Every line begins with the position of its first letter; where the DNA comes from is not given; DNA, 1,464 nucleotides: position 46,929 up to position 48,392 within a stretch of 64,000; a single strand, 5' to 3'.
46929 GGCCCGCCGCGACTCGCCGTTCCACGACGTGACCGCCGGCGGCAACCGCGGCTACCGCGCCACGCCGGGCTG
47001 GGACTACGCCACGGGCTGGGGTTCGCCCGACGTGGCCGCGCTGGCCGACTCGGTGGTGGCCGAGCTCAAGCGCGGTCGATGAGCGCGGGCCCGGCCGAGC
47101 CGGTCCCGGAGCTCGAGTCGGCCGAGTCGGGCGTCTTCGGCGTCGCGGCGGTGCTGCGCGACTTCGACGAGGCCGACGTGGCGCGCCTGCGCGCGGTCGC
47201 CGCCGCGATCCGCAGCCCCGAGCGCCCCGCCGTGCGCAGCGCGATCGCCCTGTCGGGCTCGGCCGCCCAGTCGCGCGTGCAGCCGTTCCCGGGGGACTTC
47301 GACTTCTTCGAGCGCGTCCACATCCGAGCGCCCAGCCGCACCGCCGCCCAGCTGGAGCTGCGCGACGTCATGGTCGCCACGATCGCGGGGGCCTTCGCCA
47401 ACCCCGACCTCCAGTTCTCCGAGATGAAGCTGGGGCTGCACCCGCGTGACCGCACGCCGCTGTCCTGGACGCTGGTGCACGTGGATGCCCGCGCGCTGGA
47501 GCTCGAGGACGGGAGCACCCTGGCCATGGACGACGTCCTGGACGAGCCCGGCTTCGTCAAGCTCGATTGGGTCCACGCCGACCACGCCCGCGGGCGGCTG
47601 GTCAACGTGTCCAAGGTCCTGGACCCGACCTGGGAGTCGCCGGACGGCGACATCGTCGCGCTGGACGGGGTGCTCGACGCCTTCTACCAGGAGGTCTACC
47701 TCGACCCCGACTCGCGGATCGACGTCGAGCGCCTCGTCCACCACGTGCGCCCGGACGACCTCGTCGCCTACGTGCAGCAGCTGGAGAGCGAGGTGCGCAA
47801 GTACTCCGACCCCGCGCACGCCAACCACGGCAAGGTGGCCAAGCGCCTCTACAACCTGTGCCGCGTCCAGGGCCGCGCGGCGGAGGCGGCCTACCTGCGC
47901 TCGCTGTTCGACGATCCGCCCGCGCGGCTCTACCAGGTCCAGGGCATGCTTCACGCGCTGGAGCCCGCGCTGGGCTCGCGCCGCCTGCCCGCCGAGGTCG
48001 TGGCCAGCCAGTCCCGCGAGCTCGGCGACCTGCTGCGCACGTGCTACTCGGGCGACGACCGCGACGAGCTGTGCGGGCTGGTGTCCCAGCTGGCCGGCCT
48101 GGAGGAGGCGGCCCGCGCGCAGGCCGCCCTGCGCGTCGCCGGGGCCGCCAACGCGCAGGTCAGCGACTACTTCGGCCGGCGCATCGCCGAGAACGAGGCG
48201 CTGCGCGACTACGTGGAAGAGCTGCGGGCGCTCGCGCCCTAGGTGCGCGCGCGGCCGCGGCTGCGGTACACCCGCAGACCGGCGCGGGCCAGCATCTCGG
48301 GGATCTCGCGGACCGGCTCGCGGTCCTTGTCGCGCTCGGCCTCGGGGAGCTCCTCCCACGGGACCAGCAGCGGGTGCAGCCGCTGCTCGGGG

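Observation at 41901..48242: Six-gene coupled cluster mixing active and apparently dead envelope proteases with a cytosolic NTase-fold protein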

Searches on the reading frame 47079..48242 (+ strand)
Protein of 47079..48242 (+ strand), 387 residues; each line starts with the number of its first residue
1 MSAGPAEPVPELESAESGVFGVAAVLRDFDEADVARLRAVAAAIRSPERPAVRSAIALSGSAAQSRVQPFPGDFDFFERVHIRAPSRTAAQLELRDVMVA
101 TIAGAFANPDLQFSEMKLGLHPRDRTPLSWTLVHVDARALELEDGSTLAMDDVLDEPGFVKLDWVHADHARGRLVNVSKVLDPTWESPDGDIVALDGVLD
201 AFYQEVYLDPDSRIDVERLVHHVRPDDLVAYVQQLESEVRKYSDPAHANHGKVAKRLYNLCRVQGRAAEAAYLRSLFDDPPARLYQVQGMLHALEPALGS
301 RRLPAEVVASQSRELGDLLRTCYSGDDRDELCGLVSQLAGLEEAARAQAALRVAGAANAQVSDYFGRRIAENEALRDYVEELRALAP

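Call 4: search_protein_families(library=pfam, proteins=[window:47079-48242:+], max_evalue=1)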
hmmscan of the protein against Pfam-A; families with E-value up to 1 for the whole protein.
window:47079-48242:+ (387 aa): 0 families

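Call 5: search_protein_families(library=ncbifam, proteins=[window:47079-48242:+], max_evalue=1)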
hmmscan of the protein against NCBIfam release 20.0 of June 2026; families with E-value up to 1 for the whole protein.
window:47079-48242:+ (387 aa): 0 families

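Call 6: find_homologous_proteins(query=window:47079-48242:+)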
Query window:47079-48242:+ (387 aa): 688 proteins with E <= 0.001 among 8000 candidates; the best 120 are listed.
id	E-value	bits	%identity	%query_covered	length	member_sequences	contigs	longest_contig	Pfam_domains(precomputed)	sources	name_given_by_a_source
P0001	3.2e-249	844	100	100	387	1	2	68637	-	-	-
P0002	4.7e-191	653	79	98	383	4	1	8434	-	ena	-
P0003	2.6e-188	644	79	99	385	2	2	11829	-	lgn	-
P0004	1.4e-175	602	75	97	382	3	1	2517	-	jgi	jgi:hypothetical protein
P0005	1.9e-167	575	73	96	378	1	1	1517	-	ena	-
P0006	1.7e-130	454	58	98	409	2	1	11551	-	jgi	-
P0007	3.8e-126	439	58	96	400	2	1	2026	-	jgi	jgi:hypothetical protein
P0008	1.6e-125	437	58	95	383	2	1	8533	-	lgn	-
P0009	1.5e-124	434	58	96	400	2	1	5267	-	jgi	jgi:hypothetical protein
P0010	1.8e-121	424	57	96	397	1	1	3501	-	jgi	jgi:hypothetical protein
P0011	1.4e-119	418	55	96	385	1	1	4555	-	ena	-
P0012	1.2e-116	408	56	96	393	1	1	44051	-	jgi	jgi:hypothetical protein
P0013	2.3e-116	407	54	96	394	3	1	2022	-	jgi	jgi:hypothetical protein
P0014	8.8e-116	405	54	96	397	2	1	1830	-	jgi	jgi:hypothetical protein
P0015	3.7e-115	403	54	93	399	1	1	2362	-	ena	-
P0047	4.2e-111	390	52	96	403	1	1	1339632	-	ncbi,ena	-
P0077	6.8e-74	267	43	94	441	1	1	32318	-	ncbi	ncbi:hypothetical protein BH24CHL6_BH24CHL6_09890 [soil metagenome]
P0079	3.3e-73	265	42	96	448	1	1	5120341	-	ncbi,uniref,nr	ncbi:hypothetical protein G5V58_24975 [Nocardioides anomalus]|uniref:Uncharacterized protein n=1 Tax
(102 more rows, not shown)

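Call 7: search_protein_families(library=padloc, proteins=[window:47079-48242:+], max_evalue=0.1)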
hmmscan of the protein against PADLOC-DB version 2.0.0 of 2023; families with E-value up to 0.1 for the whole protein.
window:47079-48242:+ (387 aa): 0 families

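Call 8: find_encoding_contigs(protein=P0047, flank=10000, max_places=2)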
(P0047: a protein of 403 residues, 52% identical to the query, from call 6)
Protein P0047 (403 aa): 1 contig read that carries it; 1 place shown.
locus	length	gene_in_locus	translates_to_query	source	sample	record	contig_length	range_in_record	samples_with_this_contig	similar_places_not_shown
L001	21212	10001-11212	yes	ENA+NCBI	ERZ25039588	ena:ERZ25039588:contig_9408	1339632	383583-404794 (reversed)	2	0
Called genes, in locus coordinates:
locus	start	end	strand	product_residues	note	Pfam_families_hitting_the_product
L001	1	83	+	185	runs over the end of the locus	PF09350:DJC28_CD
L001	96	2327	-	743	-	PF05257:CHAP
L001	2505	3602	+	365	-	PF03328:HpcH_HpaI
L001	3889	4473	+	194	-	PF03328:HpcH_HpaI, PF15617:C-C_Bond_Lyase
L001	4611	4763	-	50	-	-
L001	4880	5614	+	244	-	-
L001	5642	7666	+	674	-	PF01564:Spermine_synth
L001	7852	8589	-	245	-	PF18029:Glyoxalase_6, PF00903:Glyoxalase (faint), PF18029:Glyoxalase_6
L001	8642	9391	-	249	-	PF13671:AAA_33 (faint), PF13238:AAA_18 (faint)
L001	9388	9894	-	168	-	-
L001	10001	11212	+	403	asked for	-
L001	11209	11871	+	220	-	-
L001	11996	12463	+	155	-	-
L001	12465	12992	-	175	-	PF12802:MarR_2, PF09339:HTH_IclR (faint)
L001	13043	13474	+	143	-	PF19545:DUF6069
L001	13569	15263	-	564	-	PF17391:Urocanase_N, PF01175:Urocanase, PF17392:Urocanase_C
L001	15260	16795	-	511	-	PF00221:Lyase_aromatic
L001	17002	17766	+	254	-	PF09339:HTH_IclR, PF01614:IclR_C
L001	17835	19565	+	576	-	PF00801:PKD (faint), PF18911:PKD_4 (faint)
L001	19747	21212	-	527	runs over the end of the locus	PF00120:Gln-synt_C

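Call 9: find_encoding_contigs(protein=P0079, flank=10000, max_places=2)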
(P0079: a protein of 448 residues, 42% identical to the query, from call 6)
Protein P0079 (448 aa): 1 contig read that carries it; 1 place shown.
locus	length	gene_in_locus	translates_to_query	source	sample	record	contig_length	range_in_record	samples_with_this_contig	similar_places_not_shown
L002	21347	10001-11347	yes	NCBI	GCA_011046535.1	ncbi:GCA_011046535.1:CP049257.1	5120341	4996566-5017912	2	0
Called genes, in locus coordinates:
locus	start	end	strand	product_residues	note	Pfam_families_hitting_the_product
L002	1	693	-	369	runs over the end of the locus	PF02812:ELFV_dehydrog_N, PF00208:ELFV_dehydrog, PF03446:NAD_binding_2 (weak)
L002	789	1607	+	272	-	PF21863:HTH_67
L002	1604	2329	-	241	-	-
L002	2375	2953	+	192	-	PF04542:Sigma70_r2, PF08281:Sigma70_r4_2, PF04545:Sigma70_r4 (weak)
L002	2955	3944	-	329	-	PF00069:Pkinase, PF07714:PK_Tyr_Ser-Thr, PF17667:Pkinase_fungal (weak)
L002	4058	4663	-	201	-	-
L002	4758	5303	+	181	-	PF07638:Sigma70_ECF (weak), PF04542:Sigma70_r2, PF04545:Sigma70_r4, PF08281:Sigma70_r4_2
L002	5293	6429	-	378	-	-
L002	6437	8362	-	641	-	-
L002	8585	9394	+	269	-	PF01149:Fapy_DNA_glyco, PF06831:H2TH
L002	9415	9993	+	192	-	PF16473:Rv2179c-like (weak)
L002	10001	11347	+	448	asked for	-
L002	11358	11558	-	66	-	-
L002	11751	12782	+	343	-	-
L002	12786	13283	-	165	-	PF07681:DoxX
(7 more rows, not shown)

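Call 10: find_encoding_contigs(protein=P0077, flank=10000, max_places=2)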
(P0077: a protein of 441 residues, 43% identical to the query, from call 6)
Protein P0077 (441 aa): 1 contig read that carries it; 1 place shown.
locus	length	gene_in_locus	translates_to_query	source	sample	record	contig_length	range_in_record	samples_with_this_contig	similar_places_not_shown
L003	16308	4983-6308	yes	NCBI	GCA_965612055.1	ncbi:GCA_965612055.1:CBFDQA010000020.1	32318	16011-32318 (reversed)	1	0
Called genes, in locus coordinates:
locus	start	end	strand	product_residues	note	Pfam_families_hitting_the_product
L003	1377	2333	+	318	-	PF00528:BPD_transp_1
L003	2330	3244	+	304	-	PF00528:BPD_transp_1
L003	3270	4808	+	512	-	PF00171:Aldedh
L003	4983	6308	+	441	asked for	-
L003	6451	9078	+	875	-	PF01447:Peptidase_M4, PF02868:Peptidase_M4_C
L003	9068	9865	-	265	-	PF03328:HpcH_HpaI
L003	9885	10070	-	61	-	-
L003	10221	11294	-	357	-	-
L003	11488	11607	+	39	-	-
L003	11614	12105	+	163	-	PF19853:DUF6328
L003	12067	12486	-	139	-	-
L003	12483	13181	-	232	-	PF01068:DNA_ligase_A_M (weak)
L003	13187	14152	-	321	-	PF02735:Ku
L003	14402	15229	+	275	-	PF12732:YtxH (faint)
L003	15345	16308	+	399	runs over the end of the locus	PF00988:CPSase_sm_chain, PF00117:GATase, PF07722:Peptidase_C26 (faint)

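Call 11: find_encoding_contigs(protein=P0003, flank=10000, max_places=2)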
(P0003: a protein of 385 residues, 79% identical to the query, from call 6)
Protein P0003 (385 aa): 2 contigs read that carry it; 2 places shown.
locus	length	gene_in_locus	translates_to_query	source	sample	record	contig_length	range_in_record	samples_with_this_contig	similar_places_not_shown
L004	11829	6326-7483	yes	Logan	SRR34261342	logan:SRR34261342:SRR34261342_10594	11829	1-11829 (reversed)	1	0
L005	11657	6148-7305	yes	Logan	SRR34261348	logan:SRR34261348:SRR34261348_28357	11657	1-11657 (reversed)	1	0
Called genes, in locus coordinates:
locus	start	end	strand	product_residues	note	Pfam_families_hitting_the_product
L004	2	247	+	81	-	?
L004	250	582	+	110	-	-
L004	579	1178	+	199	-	-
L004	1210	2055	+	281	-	PF04228:Zn_peptidase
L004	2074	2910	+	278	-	PF04228:Zn_peptidase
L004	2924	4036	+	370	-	PF12773:DZR (faint), PF13248:Zn_ribbon_3 (faint), PF13367:PrsW-protease (weak)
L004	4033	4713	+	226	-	-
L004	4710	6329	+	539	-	PF09286:Pro-kuma_activ, PF00082:Peptidase_S8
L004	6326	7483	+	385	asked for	-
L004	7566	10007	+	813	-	PF13289:SIR2_2 (weak), PF25199:nSTAND_NTPase5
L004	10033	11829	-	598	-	?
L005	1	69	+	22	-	?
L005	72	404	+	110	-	-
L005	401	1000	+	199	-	-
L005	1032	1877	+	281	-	PF04228:Zn_peptidase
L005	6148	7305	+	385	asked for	-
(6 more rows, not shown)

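Call 12: find_encoding_contigs(protein=P0006, flank=10000, max_places=2)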
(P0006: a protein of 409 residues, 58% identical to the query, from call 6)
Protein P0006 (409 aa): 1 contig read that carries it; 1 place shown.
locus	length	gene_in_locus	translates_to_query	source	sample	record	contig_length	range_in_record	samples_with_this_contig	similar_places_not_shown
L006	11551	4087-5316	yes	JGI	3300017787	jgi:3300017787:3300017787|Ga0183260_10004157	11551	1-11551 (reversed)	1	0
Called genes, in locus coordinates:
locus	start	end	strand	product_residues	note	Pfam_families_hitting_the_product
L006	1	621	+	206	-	?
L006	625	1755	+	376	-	-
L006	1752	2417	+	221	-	-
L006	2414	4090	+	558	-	PF09286:Pro-kuma_activ, PF00082:Peptidase_S8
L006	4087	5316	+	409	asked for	-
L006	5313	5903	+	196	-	-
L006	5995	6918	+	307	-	PF04228:Zn_peptidase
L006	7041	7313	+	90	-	-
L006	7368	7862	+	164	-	PF10604:Polyketide_cyc2, PF08327:AHSA1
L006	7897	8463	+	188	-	-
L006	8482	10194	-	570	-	PF03717:PBP_dimer (weak), PF00905:Transpeptidase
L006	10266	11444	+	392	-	PF02674:Colicin_V, PF00089:Trypsin, PF13365:Trypsin_2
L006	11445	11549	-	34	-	?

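Call 13: find_encoding_contigs(protein=P0012, flank=10000, max_places=2)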
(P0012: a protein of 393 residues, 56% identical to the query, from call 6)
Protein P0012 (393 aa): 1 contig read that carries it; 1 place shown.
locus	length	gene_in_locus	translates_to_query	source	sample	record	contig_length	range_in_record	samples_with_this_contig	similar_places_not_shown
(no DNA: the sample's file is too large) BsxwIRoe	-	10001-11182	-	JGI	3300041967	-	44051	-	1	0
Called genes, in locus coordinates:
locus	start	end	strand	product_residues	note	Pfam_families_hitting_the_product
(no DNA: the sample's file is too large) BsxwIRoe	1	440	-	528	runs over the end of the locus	PF09861:Lar_N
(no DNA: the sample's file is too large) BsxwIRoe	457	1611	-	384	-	PF08240:ADH_N, PF16912:Glu_dehyd_C (weak), PF00107:ADH_zinc_N, PF13602:ADH_zinc_N_2 (weak)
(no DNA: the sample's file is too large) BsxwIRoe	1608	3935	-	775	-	PF01370:Epimerase (weak), PF07993:NAD_binding_4, PF00702:Hydrolase (faint), PF03015:Sterile (weak), PF12710:HAD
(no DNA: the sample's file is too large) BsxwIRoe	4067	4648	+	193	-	PF00440:TetR_N, PF17932:TetR_C_24 (faint)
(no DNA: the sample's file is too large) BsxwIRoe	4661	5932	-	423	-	PF00078:RVT_1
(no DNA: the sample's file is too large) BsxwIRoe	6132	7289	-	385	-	PF01820:Dala_Dala_lig_N, PF02222:ATP-grasp, PF02786:CPSase_L_D2 (weak), PF07478:Dala_Dala_lig_C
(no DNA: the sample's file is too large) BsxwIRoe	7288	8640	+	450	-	PF08245:Mur_ligase_M, PF02875:Mur_ligase_C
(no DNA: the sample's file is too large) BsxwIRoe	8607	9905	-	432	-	PF05977:MFS_3, PF07690:MFS_1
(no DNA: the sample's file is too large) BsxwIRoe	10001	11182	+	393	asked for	-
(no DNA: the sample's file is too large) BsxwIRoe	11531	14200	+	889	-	PF13191:AAA_16, PF13401:AAA_22 (weak), PF00196:GerE, PF08281:Sigma70_r4_2 (weak)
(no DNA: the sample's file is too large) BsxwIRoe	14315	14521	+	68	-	-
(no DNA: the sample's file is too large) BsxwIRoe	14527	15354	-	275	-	-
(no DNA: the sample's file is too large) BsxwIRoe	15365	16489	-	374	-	PF05222:AlaDh_PNT_N, PF01262:AlaDh_PNT_C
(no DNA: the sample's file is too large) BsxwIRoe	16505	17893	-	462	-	PF00202:Aminotran_3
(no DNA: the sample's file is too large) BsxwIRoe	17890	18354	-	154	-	PF13404:HTH_AsnC-type, PF13412:HTH_24, PF22451:NirdL-like_HTH (weak), PF22482:AsnC_trans_reg_3, PF01037:AsnC_trans_reg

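Call 19: find_related_loci(query=A1, collection=genome_contigs, flank=10000)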
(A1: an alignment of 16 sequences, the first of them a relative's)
Query A1 (387 aa) in genome_contigs; peptide patterns used: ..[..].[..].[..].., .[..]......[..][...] (x = any residue, [..] = any of these).
599 stretches matched a pattern (row limit reached: there are more); 580 encode a relative of the query (tblastn E <= 1e-3); the best 80 are kept; 80 distinct loci.
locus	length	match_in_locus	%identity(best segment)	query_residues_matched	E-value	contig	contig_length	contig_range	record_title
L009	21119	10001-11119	54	18-376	6e-117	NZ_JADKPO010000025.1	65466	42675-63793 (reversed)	Nocardioides agariphilus strain KCTC 19276 76_contigs_025, whole genome shotgun sequence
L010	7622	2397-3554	49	12-383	2e-116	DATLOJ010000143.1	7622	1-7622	MAG TPA_asm: Actinomycetota bacterium isolate SMAG_U13823 k141_703871, whole genome shotgun sequence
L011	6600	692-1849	52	12-383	2e-116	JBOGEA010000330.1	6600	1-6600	MAG: Egibacteraceae bacterium isolate SE1492_metabat2.bin.13 NODE_1287_length_6600_cov_3.025336, whole genome shotgun se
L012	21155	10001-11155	52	17-387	1e-114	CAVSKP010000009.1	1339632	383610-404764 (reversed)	MAG: uncultured Actinomycetota bacterium isolate MFD09212.bin.1.133 genome assembly, contig: contig_9408, whole genome s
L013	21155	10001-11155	52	17-387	8e-115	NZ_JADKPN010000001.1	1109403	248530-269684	Nocardioides islandensis strain KCTC 19275 contigs_01, whole genome shotgun sequence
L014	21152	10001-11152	51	18-387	2e-113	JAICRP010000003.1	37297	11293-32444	MAG: Nocardioides sp. isolate TY_ISSM_2_bin.27 k141_4829066_length_37297_cov_17.4514, whole genome shotgun sequence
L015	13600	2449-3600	51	18-387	4e-113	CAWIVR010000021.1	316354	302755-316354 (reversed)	MAG: uncultured Actinomycetota bacterium isolate MFD02840.bin.1.155 genome assembly, contig: contig_36233, whole genome 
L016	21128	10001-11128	53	16-376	7e-110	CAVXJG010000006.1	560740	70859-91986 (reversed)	MAG: uncultured Actinomycetota bacterium isolate MFD03066.bin.2.50 genome assembly, contig: contig_2973, whole genome sh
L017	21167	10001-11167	39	15-384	3e-80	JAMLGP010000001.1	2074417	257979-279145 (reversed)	MAG: Homoserinimonas sp. isolate ACE_NR_ACTI8 ACE_NR_ACTI8_1, whole genome shotgun sequence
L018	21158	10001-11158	39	16-380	6e-77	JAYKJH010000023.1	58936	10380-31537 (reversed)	MAG: Nostocaceae cyanobacterium isolate 827261 NODE_40134280, whole genome shotgun sequence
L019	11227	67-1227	40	16-382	2e-76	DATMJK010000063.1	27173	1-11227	MAG TPA_asm: Candidatus Limnocylindrales bacterium isolate SMAG_U13566 k141_84667, whole genome shotgun sequence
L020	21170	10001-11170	43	16-386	2e-76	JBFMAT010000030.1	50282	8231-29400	MAG: Chloroflexota bacterium isolate MAG145 MAG145_30, whole genome shotgun sequence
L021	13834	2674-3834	40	17-384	6e-76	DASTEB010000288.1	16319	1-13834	MAG TPA_asm: Chloroflexia bacterium isolate SMAG_U836 k141_243805, whole genome shotgun sequence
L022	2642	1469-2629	39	15-382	8e-77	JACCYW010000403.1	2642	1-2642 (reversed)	MAG: Chloroflexota bacterium isolate MGR_bin214 SD2897-2912_k127_6389214, whole genome shotgun sequence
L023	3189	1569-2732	38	17-383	4e-76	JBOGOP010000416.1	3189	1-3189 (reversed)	MAG: Pyrinomonadaceae bacterium isolate SE1493_metabat2.bin.15 NODE_5677_length_3189_cov_0.982038, whole genome shotgun 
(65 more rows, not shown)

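Call 32: predict_structure(alignment_id=A1)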
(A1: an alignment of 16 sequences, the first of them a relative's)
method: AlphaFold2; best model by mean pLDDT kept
length: 387 residues; sequences in the alignment: 16
mean_pLDDT: 85.7   pTM: 0.81
mean pLDDT of the five models: 85.7, 82.5, 81.8, 81.1, 80.6
residues with pLDDT >= 90: 204; 70-90: 129; 50-70: 45; < 50: 9
segments of 3 or more residues with pLDDT < 50: 1-6, 65-67
pLDDT, mean of each block of 10 residues (from residue 1): 45 69 68 82 91 84 53 80 94 96 93 95 92 95 93 90 92 89 91 80 71 72 69 89 91 89 83 87 89 88 91 94 96 95 94 96 96 96 82
secondary structure, 60 per line:
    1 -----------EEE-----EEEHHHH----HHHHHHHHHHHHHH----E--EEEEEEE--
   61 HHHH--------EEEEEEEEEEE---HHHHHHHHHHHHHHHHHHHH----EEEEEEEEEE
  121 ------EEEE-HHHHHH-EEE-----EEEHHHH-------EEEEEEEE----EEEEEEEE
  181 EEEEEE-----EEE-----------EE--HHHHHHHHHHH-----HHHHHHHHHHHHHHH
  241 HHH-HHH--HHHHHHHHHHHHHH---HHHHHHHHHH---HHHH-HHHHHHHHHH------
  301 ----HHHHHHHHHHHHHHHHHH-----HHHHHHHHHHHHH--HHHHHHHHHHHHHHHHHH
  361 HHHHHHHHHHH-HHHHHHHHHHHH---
elements in order: E12-14 E20-22 H23-26 H31-44 E52-58 H61-64 E73-83 H87-106 E111-120 E127-130 H132-137 E139-141 E147-149 H150-153 E161-168 E173-186 E192-194 H210-220 H226-243 H250-263 H267-276 H280-283 H285-294 H305-322 H328-340 H343-371 H373-384

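Call 36: fold_search(model_id=the predicted structure, library=pdb)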
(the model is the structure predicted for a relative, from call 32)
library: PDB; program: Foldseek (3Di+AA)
matches with E <= 10: 378; with E <= 0.001: 3
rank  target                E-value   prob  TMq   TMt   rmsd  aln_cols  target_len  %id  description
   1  4xul                  6.5e-07  1.00  0.53  0.56   6.4       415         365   10  Crystal structure of M. chilensis Mg662 protein complexed with GTP (released 2016-02-03)
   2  4ams                  1.2e-06  1.00  0.49  0.51   7.8       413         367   10  A Megaviridae ORFan gene encode a new nucleotidyl transferase (released 2013-03-20)
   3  4amq                  1.9e-06  1.00  0.55  0.61   5.6       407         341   10  A Megaviridae Orfan gene encodes a new nucleotidyl transferase (released 2013-03-20)
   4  7x4a                  1.4e-02  0.44  0.18  0.22  17.7       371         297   11  Native CD-NTase ClCdnE (released 2023-03-08)
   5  4nxv_A                3.3e-02  0.54  0.22  0.25  15.5       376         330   11  Crystal structure of the cytosolic domain of human MiD51 (released 2013-12-25)
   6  4nxu_B                3.5e-02  0.33  0.19  0.21  16.7       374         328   10  Crystal structure of the cytosolic domain of human MiD51 (released 2013-12-25)
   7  4at8_C                5.7e-02  0.23  0.18  0.20  21.3       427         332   13  Crystal structure of the NF90-NF45 dimerisation domain complex with ATP (released 2012-08-01)
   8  1px5_B                6.3e-02  0.33  0.20  0.22  19.6       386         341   10  Crystal structure of the 2'-specific and double-stranded RNA-activated interferon-induced antiviral protein 2'-5'-olig (released 2003-11-25)
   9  5x9c_A                8.5e-02  0.18  0.18  0.21  18.0       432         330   10  Crystal structure of the cytosolic domain of human MiD51 (released 2018-03-21)
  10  8ysn                  1.1e-01  0.30  0.22  0.26  17.7       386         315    9  Crystal structure of the Deinococcus wulumuqiensis CD-NTase DwCdnB Ear-cut mutant (released 2025-01-29)
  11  1px5_A                1.4e-01  0.28  0.21  0.24  20.3       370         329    9  Crystal structure of the 2'-specific and double-stranded RNA-activated interferon-induced antiviral protein 2'-5'-olig (released 2003-11-25)
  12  9gtz_A                1.6e-01  0.16  0.18  0.20  20.3       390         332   12  Xenopus tropicalis Interleukin Enhancer-Binding Factor 3 (ILF3) and Interleukin Enhancer-Binding Factor 2 (ILF2) heter (released 2026-04-08)
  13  4at8_A                1.6e-01  0.16  0.18  0.21  20.3       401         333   12  Crystal structure of the NF90-NF45 dimerisation domain complex with ATP (released 2012-08-01)
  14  8ysi                  1.8e-01  0.21  0.20  0.23  17.5       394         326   11  Crystal structure of the Deinococcus wulumuqiensis CD-NTase DwCdnB in complex with UTP (released 2025-01-29)
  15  8zah_A                2.3e-01  0.13  0.14  0.19  17.2       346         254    9  Crystal structure of the channel protein CorA from Campylobacter jejuni (released 2024-06-19)
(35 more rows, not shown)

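Call 54: search_protein_families(library=pfam, proteins=[L006:5313-5900:+, L001:11209-11868:+], max_evalue=0.01)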
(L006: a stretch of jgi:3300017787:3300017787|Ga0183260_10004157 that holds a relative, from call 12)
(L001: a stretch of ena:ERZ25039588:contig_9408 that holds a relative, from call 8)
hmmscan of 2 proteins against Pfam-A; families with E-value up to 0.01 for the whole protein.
L006:5313-5900:+ (196 aa): 1 family
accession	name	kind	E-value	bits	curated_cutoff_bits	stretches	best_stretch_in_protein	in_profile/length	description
PF16473.11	Rv2179c-like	-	0.00011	22.4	27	1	84-186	81-175/177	3'-5' exoribonuclease Rv2179c-like domain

L001:11209-11868:+ (220 aa): 1 family
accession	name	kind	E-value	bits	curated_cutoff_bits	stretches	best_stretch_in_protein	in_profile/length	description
PF16473.11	Rv2179c-like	-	4.6e-06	26.9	27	1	94-207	69-175/177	3'-5' exoribonuclease Rv2179c-like domain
